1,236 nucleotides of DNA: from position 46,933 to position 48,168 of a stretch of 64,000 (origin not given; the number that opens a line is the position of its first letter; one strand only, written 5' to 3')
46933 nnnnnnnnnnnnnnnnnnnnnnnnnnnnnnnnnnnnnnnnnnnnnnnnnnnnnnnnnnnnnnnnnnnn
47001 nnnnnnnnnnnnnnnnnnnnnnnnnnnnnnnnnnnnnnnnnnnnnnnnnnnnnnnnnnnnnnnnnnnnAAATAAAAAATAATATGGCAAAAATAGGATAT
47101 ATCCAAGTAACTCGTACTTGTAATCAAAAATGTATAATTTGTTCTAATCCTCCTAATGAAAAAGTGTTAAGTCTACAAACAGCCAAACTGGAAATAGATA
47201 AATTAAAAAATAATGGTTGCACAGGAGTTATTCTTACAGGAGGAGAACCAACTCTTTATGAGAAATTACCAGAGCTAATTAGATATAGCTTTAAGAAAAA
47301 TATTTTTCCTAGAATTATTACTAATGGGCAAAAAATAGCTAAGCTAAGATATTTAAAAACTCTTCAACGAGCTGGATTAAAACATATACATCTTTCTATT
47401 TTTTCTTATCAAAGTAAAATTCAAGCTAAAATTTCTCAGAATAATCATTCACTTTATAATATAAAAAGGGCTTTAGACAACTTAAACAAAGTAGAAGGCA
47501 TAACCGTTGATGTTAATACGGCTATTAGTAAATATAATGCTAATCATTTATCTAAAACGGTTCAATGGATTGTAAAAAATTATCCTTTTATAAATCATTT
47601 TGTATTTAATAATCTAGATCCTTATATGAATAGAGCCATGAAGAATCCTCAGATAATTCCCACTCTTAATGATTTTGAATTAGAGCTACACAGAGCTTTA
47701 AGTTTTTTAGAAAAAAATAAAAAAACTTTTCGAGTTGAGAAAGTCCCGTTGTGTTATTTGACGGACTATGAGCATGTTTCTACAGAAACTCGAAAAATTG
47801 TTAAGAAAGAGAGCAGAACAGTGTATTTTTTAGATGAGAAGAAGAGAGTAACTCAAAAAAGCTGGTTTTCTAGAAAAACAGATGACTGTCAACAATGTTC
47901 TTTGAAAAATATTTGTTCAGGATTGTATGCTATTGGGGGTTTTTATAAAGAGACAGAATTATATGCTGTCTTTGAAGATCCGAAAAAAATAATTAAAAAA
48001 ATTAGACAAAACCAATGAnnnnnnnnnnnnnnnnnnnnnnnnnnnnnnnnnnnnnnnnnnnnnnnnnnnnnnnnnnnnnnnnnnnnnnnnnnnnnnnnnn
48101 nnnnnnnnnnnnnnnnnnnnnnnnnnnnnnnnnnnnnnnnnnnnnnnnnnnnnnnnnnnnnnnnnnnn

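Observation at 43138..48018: Three tandem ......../GGEPT-type radical-SAM paralogs interrupted by an E. coli-type YcaO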

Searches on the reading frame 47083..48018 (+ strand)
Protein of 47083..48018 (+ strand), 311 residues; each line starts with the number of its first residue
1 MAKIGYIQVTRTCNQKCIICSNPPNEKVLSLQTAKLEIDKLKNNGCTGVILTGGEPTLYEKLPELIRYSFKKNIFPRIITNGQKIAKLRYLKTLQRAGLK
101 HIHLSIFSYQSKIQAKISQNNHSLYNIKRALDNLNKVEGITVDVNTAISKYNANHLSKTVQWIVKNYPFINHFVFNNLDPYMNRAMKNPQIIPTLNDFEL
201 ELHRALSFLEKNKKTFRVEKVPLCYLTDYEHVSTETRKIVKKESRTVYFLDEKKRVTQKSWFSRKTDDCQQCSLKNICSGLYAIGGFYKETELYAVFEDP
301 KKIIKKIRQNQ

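Call 4: search_protein_families(library=pfam, proteins=[window:47083-48018:+], max_evalue=0.01)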
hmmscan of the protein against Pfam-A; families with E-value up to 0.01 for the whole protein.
window:47083-48018:+ (311 aa): 4 families
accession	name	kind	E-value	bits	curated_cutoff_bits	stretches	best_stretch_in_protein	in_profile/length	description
PF04055.27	Radical_SAM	-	2.1e-22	80.5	29.5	1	7-163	1-166/166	Radical SAM superfamily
PF13353.11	Fer4_12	-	0.0016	19.2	22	1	12-89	14-98/137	4Fe-4S single cluster domain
PF08429.16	PLU-1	-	0.0031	17.2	28.5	1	99-217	209-328/338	PLU-1-like protein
PF13344.12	Hydrolase_6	-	0.0047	17.4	27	0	46-115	5-72/101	Haloacid dehalogenase-like hydrolase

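Call 5: search_protein_families(library=ncbifam, proteins=[window:47083-48018:+], max_evalue=0.01)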
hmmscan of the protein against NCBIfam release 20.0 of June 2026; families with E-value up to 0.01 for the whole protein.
window:47083-48018:+ (311 aa): 44 families (the best 25 are shown)
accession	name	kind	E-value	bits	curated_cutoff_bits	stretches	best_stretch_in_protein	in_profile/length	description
TIGR03977.1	rSAM_pair_HxsC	equivalog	8.5e-27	93.8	267.9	1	7-283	29-290/292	His-Xaa-Ser system radical SAM maturase HxsC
TIGR04055.1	rSAM_NirJ2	equivalog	6.9e-18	65.3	500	1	9-224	6-215/326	putative heme d1 biosynthesis radical SAM protein NirJ2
TIGR02666.1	moaA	equivalog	9.4e-18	64.3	284.05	1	7-166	14-183/336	GTP 3',8-cyclase MoaA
NF045646.2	rSAM_Se_TrsS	equivalog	1.5e-17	63.3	490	1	7-177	90-265/441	radical SAM (seleno)protein TrsS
NF038332.1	rSAM_rare_HxsC4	exception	8.4e-17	61.3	500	1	7-231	18-260/335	radical SAM protein HxsC4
TIGR04545.1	rSAM_ahbD_hemeb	equivalog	3e-16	59.8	500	1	8-213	5-209/339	heme b synthase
NF045702.1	rSAM_GDGT_ether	equivalog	1.9e-15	56.5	450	1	4-172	87-262/486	tetraether lipid synthase Tes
TIGR04546.1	rSAM_ahbC_deAc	equivalog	7.7e-15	54.6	650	1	8-163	44-200/390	12,18-didecarboxysiroheme deacetylase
TIGR02668.1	moaA_archaeal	equivalog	8.8e-15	54.5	325.25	1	7-164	14-174/303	GTP 3',8-cyclase MoaA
TIGR02109.1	PQQ_syn_pqqE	equivalog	1.7e-14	53.6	381.35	1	7-164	11-170/358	pyrroloquinoline quinone biosynthesis protein PqqE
NF038283.1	viperin_w_prok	equivalog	6.8e-14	51.7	180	1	9-155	8-169/281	viperin family antiviral radical SAM protein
NF001199.0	PRK00164.2-1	equivalog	3.9e-13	49.2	231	1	7-166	16-178/308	GTP 3',8-cyclase MoaA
TIGR04054.1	rSAM_NirJ1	equivalog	7.3e-13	47.9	650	1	8-166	41-200/387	putative heme d1 biosynthesis radical SAM protein NirJ1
TIGR04347.1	pseudo_SAM_Halo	equivalog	2.5e-12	46.8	525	1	8-179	43-213/390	TIGR04347 family pseudo-SAM/SPASM protein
TIGR04133.1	rSAM_w_lipo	hypoth_equivalog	1.1e-11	44.3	425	1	29-231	54-252/350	TIGR04133 family radical SAM/SPASM protein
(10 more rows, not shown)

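Call 45: search_protein_families(library=padloc, proteins=[window:47083-48018:+], max_evalue=0.001)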
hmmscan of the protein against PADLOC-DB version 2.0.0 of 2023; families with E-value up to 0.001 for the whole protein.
window:47083-48018:+ (311 aa): 3 families
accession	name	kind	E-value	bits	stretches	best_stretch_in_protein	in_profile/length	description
PDLC02904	pVip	-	3.6e-20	70.6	1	9-155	9-156/262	Viperins associated with kinases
PDLC02903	pVip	-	1.2e-17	62.3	1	7-160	4-158/257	Viperins not associated with kinases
PDLC02905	pVip-kinase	-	5.3e-06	23.9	1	37-152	224-341/474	Viperin-kinase fusion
